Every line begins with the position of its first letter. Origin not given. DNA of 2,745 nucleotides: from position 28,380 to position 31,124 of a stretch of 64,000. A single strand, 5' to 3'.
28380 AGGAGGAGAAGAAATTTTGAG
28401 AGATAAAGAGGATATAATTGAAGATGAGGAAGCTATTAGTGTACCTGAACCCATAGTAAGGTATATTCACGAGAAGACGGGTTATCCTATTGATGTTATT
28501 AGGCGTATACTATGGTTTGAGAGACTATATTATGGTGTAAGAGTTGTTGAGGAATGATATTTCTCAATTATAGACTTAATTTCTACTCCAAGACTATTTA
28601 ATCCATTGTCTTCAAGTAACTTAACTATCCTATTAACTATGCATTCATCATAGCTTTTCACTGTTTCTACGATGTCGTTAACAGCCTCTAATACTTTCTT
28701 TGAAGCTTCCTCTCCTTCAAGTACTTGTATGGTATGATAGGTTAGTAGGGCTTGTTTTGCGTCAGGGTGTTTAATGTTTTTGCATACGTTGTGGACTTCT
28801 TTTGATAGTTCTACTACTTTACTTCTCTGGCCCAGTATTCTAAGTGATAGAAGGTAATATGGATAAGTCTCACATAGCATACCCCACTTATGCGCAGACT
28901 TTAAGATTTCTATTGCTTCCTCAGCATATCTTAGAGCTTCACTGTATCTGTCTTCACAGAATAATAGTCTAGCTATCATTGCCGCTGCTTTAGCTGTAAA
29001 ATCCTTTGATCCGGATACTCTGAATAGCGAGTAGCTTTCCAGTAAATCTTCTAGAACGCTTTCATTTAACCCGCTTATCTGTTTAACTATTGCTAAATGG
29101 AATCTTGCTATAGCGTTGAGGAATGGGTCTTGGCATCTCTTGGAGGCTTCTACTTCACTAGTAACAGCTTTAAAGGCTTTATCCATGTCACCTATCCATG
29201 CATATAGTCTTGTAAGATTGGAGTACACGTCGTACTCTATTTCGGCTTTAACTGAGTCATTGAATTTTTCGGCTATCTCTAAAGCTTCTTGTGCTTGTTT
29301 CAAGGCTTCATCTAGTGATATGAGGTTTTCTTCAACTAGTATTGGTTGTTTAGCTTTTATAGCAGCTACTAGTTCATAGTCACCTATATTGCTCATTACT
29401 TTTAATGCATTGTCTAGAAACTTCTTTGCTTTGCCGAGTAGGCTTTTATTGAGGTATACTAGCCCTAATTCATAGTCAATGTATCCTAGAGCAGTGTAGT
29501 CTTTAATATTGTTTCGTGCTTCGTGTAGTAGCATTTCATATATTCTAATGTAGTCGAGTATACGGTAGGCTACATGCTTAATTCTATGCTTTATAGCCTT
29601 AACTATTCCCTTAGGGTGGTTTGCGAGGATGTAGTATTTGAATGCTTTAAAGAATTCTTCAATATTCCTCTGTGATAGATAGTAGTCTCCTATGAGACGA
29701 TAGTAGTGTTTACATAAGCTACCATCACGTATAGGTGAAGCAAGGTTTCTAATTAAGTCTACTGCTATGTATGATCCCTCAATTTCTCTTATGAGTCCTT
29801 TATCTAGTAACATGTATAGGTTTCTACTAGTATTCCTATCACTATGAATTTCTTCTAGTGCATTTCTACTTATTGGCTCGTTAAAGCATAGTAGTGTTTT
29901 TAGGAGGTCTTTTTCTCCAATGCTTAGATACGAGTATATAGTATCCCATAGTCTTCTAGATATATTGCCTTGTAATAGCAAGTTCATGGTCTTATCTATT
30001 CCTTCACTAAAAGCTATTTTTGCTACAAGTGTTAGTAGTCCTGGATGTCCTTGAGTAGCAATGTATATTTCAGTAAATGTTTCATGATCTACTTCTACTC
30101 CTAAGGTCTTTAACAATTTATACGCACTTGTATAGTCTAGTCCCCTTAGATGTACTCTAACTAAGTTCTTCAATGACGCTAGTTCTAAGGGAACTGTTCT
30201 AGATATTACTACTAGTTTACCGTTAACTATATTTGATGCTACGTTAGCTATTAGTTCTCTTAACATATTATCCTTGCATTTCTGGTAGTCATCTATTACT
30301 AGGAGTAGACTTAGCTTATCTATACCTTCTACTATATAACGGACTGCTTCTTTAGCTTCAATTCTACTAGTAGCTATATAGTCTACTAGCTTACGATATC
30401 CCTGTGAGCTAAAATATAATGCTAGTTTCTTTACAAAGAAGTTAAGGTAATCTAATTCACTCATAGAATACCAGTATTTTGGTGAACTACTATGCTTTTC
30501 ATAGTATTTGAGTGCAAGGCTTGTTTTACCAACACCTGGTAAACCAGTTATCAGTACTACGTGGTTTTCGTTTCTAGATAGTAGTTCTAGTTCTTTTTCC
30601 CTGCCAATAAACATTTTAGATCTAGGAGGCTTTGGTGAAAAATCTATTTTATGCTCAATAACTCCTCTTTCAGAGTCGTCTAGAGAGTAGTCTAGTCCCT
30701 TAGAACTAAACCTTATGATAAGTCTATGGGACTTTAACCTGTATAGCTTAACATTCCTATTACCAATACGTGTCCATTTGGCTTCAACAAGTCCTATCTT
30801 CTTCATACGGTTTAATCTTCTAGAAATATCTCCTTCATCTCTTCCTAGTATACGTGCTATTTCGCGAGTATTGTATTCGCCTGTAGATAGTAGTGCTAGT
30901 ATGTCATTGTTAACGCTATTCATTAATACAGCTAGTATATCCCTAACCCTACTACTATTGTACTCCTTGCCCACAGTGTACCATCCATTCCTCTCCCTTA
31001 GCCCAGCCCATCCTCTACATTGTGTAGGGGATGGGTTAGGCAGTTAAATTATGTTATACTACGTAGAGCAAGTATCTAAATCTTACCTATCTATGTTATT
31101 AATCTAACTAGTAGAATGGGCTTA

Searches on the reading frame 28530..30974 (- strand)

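Call 37: search_protein_families(library=pfam, proteins=[window:28530-30974:-], max_evalue=0.00001)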
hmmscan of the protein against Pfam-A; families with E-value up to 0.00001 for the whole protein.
window:28530-30974:- (814 aa): 5 families
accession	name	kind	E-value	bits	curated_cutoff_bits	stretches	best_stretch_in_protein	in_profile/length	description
PF13424.12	TPR_12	-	5.6e-09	36.5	30.1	1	623-692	5-76/77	Tetratricopeptide repeat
PF13401.12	AAA_22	-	6.9e-07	30.1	27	1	138-245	6-110/130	AAA domain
PF01978.25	TrmB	-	8.4e-07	29.2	25.6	0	26-78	15-62/68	Sugar-specific transcriptional regulator TrmB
PF01637.24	ATPase_2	-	1e-06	29.2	33.2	1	122-315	1-223/225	ATPase domain predominantly from Archaea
PF01022.26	HTH_5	-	4.2e-06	27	22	0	24-64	6-46/47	Bacterial regulatory protein, arsR family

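Call 90: search_protein_families(library=padloc, proteins=[window:28530-30974:-], max_evalue=0.0001)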
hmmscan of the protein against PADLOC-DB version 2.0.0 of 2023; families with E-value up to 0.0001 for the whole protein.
window:28530-30974:- (814 aa): 6 families
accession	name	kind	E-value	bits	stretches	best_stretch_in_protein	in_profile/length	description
PDLC01879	CARF3--CARF_TM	-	4.4e-06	24.5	1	22-81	158-210/222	-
PDLC01438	Csa3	-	5.2e-06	24.7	1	8-94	136-209/305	"CAS-I,CAS-II,CAS-III,CAS-IV,CAS-V,CAS-VI; associated_signaling"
PDLC01434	CasR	-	7.8e-06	23.9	1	22-66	130-174/191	"CAS-I,CAS-II,CAS-III,CAS-IV,CAS-V,CAS-VI; associated_signaling"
PDLC01848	CARF3--CARF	-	2e-05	22.4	1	6-67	124-183/197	-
PDLC01857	CARF3--CARF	-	3.6e-05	21.5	0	22-69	133-179/201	-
PDLC01268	CasR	-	5e-05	21.3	1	22-67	126-171/179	"CAS-I,CAS-II,CAS-III,CAS-IV,CAS-V,CAS-VI; associated_signaling"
